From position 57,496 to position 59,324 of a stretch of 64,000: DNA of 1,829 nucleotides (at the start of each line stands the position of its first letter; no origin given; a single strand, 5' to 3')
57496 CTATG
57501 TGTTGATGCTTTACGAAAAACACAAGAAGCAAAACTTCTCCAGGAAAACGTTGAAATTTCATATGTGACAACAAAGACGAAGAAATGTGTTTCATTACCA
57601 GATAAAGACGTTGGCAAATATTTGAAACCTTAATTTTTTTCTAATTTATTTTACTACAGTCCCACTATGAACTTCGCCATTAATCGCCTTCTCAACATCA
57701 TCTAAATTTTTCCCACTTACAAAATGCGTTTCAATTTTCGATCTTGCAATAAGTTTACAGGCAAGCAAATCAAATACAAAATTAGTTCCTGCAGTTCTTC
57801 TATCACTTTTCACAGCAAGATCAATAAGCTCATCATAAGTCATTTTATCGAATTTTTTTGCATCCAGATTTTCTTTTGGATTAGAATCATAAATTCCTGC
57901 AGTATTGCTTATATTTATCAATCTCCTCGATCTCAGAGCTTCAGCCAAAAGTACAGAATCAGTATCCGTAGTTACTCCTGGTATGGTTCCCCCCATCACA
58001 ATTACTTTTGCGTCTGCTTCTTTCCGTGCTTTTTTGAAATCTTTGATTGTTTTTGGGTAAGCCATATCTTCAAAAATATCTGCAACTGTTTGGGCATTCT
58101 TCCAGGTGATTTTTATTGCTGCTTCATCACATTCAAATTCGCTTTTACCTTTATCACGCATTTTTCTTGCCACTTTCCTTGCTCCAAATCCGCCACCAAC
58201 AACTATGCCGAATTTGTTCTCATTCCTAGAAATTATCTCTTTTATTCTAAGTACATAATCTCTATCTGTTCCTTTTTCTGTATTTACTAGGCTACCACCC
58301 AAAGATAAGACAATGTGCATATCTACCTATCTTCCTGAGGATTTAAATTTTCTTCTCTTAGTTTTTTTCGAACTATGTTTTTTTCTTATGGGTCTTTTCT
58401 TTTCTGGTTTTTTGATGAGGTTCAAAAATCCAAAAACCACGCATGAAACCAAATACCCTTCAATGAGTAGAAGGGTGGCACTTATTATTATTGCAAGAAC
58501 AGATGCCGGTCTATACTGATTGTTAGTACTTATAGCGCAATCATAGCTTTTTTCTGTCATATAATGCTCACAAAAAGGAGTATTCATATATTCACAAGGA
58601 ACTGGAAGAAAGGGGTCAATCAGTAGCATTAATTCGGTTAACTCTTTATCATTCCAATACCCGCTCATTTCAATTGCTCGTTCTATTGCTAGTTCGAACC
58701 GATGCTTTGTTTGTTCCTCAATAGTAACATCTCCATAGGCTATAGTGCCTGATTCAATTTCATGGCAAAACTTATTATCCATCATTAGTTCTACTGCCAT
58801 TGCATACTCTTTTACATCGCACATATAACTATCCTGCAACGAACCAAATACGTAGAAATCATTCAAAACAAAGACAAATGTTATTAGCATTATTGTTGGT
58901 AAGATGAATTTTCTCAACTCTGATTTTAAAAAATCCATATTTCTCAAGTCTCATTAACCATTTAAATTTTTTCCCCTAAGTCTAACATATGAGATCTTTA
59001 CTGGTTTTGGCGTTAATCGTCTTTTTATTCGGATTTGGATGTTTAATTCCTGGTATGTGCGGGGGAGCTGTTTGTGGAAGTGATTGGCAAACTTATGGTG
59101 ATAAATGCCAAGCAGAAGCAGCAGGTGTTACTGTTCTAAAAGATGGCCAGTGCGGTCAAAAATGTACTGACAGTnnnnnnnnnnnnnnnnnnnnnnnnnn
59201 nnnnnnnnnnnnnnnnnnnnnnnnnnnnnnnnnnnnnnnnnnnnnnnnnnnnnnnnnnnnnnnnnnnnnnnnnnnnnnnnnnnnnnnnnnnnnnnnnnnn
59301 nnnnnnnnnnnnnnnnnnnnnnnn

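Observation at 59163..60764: Eight tandem six-cysteine CxDxDGG modules forming a 592-aa secreted protein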

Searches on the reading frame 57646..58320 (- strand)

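Call 59: search_protein_families(library=pfam, proteins=[window:57646-58320:-], max_evalue=0.01)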
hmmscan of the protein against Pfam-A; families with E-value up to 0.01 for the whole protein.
window:57646-58320:- (224 aa): 1 family
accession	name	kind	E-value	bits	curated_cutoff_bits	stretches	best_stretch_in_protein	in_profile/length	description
PF00696.33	AA_kinase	-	1.4e-21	77.7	24.9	1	2-201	2-233/234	Amino acid kinase family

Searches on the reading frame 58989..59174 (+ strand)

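Call 20: search_protein_families(library=pfam, proteins=[window:58989-59174:+], max_evalue=1)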
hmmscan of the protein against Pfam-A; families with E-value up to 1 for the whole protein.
seq(62 aa): 3 families
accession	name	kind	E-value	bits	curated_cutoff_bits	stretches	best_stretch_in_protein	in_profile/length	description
PF07648.20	Kazal_2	-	0.017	15.6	22.8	1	27-46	13-32/48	Kazal-type serine protease inhibitor domain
PF00050.26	Kazal_1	-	0.026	14.9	21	1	28-41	16-29/49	Kazal-type serine protease inhibitor domain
PF18878.5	PPE-PPW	-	0.038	14.5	27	1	37-58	17-38/48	PPE-PPW subfamily C-terminal region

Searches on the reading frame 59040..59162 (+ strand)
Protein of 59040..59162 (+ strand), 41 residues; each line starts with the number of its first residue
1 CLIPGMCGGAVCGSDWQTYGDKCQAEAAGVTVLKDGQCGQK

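Call 48: search_solved_structures(query=A3, max_evalue=0.01, show_alignments=2)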
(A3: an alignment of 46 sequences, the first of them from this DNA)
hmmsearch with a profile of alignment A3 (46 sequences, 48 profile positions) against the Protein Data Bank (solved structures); distinct sequences matched with E-value up to 0.01: 78 (the best 60 are shown).
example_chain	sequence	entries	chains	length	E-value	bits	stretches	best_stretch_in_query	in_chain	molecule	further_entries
8s9p_A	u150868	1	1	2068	9.8e-35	121.6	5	6-35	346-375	Agrin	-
8tzp_C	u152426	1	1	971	5.5e-19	71.2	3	5-36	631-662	Reversion-inducing cysteine-rich protein with Kazal motifs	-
1yu6_C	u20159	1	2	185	5.3e-16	61.6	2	9-45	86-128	Ovomucoid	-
2kmo_A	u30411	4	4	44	3.7e-15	58.9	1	6-45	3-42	Leech-derived tryptase inhibitor C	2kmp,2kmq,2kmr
1an1_I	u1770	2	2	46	4.2e-15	58.7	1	6-45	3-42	TRYPTASE INHIBITOR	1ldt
1tbq_R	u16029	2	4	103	1.8e-14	56.7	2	5-35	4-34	RHODNIIN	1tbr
2m5x_A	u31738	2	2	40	2.1e-14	56.5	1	7-43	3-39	Silk protease inhibitor 2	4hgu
3qtl_D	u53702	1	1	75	6.4e-14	54.9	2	8-37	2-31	Kazal-type serine protease inhibitor SPI-1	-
2p6a_D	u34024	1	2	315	4.6e-11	45.8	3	1-45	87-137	Follistatin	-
2b0u_C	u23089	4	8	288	8e-11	45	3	1-45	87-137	Follistatin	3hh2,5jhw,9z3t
2erw_A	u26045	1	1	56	1.8e-10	43.9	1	5-45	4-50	serine protease inhibitor infestin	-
2arp_F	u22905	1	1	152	1.8e-10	43.9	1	1-45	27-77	Follistatin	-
2n71_A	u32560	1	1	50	3.2e-10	43.1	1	1-43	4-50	Protease inhibitor 2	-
3pis_D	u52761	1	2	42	8.2e-10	41.8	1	8-38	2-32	Kazal-type serine protease inhibitor SPI-1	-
1uvg_A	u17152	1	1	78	4.2e-09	39.5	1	8-46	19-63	SERINE PROTEINASE INHIBITOR KAZAL TYPE 5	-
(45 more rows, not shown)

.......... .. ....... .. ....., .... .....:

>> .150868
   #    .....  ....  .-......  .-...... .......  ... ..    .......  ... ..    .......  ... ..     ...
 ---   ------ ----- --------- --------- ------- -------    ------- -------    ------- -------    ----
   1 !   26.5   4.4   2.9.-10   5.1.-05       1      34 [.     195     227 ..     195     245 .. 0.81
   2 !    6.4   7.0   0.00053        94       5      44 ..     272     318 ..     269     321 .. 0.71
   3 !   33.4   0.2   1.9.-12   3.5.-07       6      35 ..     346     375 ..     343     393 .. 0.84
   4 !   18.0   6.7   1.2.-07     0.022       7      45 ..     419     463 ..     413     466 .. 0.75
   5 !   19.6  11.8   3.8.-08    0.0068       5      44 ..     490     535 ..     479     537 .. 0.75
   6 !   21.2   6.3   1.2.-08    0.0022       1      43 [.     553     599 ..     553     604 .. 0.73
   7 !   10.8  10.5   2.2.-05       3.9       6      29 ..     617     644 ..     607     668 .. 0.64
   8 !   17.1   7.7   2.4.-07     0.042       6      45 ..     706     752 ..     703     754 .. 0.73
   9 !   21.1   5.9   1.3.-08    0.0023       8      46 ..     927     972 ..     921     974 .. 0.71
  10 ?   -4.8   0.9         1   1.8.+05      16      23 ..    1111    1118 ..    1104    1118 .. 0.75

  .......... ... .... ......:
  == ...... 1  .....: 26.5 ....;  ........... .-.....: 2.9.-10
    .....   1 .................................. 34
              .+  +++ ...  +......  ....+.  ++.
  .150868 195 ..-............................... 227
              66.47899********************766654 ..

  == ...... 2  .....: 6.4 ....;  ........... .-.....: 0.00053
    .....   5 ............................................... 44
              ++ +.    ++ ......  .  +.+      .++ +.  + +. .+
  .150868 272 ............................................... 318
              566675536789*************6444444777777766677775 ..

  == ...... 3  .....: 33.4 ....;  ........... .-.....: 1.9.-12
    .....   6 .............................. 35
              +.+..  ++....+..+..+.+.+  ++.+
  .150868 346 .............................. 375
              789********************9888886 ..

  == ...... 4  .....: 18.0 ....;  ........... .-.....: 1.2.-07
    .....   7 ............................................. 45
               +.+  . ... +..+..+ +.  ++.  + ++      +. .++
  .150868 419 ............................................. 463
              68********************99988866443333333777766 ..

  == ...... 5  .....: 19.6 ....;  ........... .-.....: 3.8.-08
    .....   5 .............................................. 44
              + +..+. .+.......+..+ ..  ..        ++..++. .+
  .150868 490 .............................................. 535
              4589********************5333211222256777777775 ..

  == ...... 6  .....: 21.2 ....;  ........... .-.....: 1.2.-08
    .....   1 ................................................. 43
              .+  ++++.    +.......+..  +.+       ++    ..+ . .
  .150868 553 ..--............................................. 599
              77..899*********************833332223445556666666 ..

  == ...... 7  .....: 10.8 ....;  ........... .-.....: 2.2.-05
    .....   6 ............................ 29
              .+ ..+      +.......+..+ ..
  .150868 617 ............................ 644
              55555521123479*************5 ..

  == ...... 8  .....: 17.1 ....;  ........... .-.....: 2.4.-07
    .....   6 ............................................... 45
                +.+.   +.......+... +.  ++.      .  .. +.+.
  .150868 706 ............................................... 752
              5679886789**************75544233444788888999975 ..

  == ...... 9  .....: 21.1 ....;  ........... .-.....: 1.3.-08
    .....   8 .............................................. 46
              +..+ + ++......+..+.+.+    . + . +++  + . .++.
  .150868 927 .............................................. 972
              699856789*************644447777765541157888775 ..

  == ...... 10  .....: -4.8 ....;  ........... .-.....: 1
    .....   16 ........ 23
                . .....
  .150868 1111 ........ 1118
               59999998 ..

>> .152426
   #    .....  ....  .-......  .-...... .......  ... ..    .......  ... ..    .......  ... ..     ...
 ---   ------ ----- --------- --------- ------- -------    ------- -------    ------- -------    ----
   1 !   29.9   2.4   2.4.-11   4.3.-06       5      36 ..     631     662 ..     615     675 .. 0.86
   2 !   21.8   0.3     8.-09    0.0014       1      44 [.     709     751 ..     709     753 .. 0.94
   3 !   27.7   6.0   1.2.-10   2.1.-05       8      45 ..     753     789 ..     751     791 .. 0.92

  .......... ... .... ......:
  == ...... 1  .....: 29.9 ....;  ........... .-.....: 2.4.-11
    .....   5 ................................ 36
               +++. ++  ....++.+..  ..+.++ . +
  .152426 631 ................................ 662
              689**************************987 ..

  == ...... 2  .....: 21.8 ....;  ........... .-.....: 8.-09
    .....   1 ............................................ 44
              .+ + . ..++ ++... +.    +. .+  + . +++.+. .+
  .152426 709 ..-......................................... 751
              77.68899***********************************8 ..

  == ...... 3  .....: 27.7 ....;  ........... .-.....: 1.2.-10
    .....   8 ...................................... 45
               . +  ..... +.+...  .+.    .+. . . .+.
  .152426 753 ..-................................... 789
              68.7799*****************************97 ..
